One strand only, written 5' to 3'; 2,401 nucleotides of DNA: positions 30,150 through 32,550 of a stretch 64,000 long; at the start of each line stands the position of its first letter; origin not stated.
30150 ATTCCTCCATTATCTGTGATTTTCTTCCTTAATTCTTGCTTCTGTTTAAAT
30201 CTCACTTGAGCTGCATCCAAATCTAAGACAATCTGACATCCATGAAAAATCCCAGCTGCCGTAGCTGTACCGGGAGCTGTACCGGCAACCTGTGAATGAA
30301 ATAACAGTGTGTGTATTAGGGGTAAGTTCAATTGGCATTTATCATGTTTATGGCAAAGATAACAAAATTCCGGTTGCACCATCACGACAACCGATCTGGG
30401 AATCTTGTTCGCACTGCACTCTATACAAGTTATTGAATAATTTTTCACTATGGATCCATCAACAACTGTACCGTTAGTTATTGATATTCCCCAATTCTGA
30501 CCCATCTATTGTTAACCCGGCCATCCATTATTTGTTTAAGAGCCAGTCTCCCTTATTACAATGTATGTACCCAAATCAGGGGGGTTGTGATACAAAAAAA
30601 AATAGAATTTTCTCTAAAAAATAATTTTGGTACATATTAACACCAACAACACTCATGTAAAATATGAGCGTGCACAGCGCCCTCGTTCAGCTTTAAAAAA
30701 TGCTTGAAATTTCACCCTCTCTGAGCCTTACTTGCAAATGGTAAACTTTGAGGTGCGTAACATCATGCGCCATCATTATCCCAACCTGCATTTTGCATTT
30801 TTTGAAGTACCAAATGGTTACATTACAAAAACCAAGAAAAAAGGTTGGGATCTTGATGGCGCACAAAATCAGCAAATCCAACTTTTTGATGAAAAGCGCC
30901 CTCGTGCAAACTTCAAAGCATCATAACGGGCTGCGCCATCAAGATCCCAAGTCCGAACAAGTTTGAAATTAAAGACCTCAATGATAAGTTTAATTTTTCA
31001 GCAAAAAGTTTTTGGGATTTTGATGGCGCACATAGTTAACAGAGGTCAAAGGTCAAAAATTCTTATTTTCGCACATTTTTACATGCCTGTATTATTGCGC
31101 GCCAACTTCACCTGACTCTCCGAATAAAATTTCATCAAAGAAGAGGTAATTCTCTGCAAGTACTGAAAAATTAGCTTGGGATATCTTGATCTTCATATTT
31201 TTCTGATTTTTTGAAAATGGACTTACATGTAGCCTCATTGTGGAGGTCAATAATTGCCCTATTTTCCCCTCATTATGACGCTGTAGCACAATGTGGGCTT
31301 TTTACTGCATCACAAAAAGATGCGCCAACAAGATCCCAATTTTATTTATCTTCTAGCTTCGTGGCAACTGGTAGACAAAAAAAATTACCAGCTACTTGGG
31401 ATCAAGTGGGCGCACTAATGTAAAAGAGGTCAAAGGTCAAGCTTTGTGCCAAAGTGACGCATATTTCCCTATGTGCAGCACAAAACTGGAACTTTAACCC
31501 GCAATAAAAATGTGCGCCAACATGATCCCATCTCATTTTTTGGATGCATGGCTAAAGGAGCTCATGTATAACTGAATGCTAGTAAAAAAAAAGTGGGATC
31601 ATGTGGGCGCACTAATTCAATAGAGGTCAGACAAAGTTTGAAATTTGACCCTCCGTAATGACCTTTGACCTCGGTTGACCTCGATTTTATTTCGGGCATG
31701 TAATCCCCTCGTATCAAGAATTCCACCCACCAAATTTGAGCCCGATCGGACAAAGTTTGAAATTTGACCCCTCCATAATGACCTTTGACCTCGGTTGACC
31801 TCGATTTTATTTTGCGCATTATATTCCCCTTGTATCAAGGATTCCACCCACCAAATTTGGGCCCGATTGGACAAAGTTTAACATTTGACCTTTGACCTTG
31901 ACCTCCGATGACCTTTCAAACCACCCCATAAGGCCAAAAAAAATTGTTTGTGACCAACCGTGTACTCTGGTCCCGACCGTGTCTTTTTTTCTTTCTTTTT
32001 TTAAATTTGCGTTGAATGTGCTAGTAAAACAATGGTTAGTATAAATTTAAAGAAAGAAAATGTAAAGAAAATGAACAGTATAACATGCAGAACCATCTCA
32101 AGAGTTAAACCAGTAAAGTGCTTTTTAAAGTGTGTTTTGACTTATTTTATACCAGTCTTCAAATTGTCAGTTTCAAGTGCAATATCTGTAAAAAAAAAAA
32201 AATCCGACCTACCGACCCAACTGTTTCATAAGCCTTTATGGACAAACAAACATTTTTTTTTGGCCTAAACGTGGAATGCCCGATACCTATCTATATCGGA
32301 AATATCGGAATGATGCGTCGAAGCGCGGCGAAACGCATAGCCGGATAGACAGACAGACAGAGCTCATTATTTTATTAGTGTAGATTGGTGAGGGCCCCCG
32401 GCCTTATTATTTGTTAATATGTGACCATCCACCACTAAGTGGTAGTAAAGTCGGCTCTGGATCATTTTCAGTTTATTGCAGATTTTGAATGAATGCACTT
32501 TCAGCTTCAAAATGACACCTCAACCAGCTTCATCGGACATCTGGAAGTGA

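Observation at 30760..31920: Repeat-borne cluster of DR1 nuclear-receptor motifs in the putative PARP4 promoter region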

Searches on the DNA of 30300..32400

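Call 27: search_rna_families(source=window, start=30300, end=32400, threshold=evalue, max_evalue=10)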
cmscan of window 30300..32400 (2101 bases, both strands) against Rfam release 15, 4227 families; matches with E-value up to 10: 20.
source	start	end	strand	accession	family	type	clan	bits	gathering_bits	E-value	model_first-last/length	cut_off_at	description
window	30933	31029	+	RF00452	MIR172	Gene; miRNA;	-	27.5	70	0.0034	16-99/114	no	mir-172 microRNA precursor family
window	30920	31042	-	RF00452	MIR172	Gene; miRNA;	-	26.4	70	0.007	1-114/114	no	mir-172 microRNA precursor family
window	30755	30873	-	RF04134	MIR7504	Gene; miRNA;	-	23.8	83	0.34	1-124/124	no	MIR7504 microRNA precursor family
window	31989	32062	+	RF03956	mir-737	Gene; miRNA;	-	23.2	60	1.1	1-63/63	no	mir-737 microRNA precursor family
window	30974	31047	+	RF01182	SNORD11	Gene; snRNA; snoRNA; CD-box;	CL00103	23.1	55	0.3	1-84/84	no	Small nucleolar RNA SNORD11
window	30755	30873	-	RF01005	MIR530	Gene; miRNA;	-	23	85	0.2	1-172/172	no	MIR530 microRNA precursor family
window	30730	30897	-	RF00885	MIR821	Gene; miRNA;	-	21.6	249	0.32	1-275/275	no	MIR821 microRNA precursor family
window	30745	30882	-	RF04174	MIR4208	Gene; miRNA;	-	21.5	140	3.2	1-191/191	no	MIR4208 microRNA precursor family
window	31934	32073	-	RF01859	Phe_leader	Cis-reg; leader;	-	21.4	55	1.6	1-125/125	no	Phenylalanine leader peptide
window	30837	31062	-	RF00025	Telomerase-cil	Gene;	CL00004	21.4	52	2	1-165/165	no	Ciliate telomerase RNA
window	31138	31211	+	RF00203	snoR160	Gene; snRNA; snoRNA; CD-box;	-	21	42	4.7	1-80/80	no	Small nucleolar RNA R160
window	31512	31612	-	RF04213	MIR7807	Gene; miRNA;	-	20.2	90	0.71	1-134/134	no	MIR7807 microRNA precursor family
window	31979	32070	-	RF00648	MIR396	Gene; miRNA;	-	19.3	80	1.3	1-118/118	no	MIR396 microRNA precursor family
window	31508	31616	+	RF04240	mir-4716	Gene; miRNA;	-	18.6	76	1.7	1-84/84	no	mir-4716 microRNA precursor family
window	30839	30889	+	RF03904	MIR7991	Gene; miRNA;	-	17.6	58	3.1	1-47/47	no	MIR7991 microRNA precursor family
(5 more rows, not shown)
